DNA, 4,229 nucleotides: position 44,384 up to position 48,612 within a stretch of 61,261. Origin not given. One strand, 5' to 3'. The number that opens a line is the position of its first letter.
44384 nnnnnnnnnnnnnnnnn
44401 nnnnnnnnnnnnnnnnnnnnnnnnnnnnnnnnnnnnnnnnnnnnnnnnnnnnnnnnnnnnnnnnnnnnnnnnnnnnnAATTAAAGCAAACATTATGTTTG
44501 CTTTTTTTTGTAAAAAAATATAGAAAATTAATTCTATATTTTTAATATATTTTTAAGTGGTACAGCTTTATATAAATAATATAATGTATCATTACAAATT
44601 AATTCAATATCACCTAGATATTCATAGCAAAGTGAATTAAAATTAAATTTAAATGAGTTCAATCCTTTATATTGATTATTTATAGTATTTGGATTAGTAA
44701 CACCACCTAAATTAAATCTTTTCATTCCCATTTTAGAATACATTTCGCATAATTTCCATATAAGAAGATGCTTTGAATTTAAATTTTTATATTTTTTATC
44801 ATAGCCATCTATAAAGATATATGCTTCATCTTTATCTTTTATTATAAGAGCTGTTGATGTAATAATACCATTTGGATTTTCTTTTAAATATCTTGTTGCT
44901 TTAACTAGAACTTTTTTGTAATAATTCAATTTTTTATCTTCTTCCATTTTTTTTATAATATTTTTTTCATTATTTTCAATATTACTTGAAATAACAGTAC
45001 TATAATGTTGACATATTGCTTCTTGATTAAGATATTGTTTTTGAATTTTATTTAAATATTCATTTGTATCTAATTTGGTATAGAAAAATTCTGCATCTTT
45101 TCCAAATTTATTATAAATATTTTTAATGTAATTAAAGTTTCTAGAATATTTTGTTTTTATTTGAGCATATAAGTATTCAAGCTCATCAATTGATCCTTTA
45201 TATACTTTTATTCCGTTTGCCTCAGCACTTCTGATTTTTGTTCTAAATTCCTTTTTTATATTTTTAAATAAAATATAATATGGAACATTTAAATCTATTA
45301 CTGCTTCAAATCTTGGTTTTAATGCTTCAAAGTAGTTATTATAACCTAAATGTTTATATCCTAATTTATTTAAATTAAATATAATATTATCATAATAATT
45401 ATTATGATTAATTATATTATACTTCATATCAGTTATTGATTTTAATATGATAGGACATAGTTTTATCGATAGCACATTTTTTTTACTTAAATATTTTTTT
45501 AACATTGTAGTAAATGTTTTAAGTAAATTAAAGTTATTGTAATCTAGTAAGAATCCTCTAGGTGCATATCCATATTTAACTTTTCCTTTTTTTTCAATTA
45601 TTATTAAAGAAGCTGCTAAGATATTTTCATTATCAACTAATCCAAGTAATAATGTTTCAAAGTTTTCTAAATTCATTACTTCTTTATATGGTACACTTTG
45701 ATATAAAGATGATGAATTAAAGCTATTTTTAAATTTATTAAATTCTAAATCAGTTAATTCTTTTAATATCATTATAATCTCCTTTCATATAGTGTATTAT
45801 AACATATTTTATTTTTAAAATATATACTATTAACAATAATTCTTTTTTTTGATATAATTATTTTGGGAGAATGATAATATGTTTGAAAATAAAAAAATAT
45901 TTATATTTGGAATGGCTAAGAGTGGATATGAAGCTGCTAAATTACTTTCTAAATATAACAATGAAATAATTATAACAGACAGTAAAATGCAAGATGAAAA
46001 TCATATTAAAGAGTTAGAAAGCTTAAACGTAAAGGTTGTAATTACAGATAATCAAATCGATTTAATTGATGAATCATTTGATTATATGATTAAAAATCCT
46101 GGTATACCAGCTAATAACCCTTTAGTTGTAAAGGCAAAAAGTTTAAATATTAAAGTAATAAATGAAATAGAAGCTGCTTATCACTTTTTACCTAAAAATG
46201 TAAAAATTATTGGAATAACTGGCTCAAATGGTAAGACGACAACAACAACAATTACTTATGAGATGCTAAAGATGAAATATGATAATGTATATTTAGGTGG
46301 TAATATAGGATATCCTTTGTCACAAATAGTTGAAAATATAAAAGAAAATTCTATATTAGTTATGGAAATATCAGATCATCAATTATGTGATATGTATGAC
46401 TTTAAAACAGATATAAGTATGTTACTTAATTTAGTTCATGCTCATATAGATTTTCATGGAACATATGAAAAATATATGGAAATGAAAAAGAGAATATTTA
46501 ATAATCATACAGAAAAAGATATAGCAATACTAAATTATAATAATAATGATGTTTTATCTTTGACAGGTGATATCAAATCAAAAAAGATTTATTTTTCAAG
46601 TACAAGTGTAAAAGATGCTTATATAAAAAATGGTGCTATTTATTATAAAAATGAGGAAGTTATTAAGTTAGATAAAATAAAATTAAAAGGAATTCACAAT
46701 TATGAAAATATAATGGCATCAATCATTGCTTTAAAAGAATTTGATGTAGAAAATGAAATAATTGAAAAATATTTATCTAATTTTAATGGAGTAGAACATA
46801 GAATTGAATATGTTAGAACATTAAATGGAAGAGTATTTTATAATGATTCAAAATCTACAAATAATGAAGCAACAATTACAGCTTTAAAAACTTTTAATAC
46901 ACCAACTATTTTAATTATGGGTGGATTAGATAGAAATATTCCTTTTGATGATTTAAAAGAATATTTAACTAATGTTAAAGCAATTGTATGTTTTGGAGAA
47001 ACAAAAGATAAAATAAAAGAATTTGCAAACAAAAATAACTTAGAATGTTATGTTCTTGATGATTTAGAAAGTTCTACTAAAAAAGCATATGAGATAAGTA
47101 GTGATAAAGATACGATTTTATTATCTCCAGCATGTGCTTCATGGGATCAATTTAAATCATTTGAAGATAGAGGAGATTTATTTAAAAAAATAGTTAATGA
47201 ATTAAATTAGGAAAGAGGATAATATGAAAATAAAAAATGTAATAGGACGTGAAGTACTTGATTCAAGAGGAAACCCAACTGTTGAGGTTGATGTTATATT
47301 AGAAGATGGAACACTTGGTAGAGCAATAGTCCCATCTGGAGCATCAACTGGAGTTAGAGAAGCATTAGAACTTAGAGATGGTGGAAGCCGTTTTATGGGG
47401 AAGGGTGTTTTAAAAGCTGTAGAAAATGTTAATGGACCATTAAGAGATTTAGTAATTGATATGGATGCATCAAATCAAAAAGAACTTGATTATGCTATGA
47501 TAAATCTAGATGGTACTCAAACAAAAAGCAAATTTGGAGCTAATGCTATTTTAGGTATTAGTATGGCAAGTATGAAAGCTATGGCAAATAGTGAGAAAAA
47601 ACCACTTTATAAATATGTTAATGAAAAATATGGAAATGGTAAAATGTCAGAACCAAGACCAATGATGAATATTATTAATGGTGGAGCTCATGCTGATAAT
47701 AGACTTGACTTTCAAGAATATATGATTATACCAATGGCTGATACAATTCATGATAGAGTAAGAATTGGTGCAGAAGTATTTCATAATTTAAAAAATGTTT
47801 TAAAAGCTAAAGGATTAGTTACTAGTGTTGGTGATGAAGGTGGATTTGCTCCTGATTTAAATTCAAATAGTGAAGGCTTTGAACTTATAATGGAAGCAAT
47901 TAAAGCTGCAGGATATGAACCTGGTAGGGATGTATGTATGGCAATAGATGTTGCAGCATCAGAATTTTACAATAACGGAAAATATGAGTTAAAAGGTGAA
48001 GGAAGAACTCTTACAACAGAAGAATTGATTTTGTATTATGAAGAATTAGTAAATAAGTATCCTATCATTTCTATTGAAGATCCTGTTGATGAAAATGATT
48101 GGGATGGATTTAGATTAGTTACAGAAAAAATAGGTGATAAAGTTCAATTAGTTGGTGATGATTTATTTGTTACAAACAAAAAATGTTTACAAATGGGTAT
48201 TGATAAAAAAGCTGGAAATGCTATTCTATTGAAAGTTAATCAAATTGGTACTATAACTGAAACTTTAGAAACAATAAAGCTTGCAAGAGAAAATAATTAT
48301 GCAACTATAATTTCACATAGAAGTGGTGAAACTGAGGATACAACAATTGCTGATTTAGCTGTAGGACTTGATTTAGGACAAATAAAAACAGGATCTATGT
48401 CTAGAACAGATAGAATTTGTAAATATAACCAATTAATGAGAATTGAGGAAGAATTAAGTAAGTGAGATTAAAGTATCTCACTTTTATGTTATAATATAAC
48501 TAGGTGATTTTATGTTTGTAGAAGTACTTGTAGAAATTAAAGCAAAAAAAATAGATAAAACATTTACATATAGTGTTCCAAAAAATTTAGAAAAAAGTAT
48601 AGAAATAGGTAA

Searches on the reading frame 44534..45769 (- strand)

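Call 11: search_protein_families(library=pfam, proteins=[window:44534-45769:-], max_evalue=0.001)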
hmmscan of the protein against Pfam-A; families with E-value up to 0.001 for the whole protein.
window:44534-45769:- (411 aa): 2 families
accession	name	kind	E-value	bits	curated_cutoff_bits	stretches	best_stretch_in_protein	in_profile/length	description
PF02388.22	FemAB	-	3.7e-57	194.4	24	1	5-403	1-404/406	FemAB family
PF13480.13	Acetyltransf_6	-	0.00087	19.9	22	0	305-368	85-142/143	Acetyltransferase (GNAT) domain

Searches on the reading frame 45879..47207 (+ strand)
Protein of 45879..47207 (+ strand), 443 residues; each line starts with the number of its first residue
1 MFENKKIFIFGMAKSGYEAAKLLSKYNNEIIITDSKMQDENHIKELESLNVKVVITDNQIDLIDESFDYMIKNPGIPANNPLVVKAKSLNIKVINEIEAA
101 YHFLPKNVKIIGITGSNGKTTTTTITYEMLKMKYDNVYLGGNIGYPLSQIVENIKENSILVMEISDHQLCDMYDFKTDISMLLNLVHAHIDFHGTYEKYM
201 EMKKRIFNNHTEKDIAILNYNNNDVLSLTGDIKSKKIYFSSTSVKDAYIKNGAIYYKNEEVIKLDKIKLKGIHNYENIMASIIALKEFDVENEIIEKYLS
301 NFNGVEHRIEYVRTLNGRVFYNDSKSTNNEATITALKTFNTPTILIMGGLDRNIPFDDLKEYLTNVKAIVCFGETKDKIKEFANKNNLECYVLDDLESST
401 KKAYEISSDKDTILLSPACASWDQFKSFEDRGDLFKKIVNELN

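Call 11: search_protein_families(library=pfam, proteins=[window:45879-47207:+], max_evalue=0.001)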
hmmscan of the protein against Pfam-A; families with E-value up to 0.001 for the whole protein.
window:45879-47207:+ (443 aa): 3 families
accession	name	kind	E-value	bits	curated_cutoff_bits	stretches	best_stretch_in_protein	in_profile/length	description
PF08245.18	Mur_ligase_M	-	6.9e-30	104.9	24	1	113-284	1-199/200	Mur ligase middle domain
PF02875.26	Mur_ligase_C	-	1.3e-10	42.7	28.4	1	307-419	1-127/127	Mur ligase, glutamate ligase domain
PF21799.2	MurD-like_N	-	1.1e-06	29.2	27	1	5-94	1-87/88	Mur ligase MurD-like, N-terminal domain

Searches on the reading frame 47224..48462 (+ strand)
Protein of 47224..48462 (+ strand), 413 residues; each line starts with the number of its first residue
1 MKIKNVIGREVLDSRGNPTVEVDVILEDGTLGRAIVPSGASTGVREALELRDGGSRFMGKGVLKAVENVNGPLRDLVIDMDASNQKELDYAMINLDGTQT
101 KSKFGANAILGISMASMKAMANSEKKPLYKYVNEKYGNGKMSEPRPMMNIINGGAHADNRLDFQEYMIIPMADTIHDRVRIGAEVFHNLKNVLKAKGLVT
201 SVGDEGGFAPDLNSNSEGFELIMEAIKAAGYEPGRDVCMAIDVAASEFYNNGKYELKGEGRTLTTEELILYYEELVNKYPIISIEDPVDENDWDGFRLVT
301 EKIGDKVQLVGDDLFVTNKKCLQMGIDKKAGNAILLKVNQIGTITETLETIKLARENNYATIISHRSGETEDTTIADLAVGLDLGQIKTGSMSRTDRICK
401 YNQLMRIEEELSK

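Call 11: search_protein_families(library=pfam, proteins=[window:47224-48462:+], max_evalue=0.001)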
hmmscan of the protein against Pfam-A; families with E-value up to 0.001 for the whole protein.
window:47224-48462:+ (413 aa): 3 families
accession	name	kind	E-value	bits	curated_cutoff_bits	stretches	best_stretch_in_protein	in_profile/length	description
PF00113.28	Enolase_C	-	4.9e-123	410.6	21.5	1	144-412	5-282/296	Enolase, C-terminal TIM barrel domain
PF03952.21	Enolase_N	-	1.3e-54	184.3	35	1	3-132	1-131/131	Enolase, N-terminal domain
PF13378.12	MR_MLE_C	-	6.4e-05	23.2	29.4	1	265-365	57-154/219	Enolase C-terminal domain-like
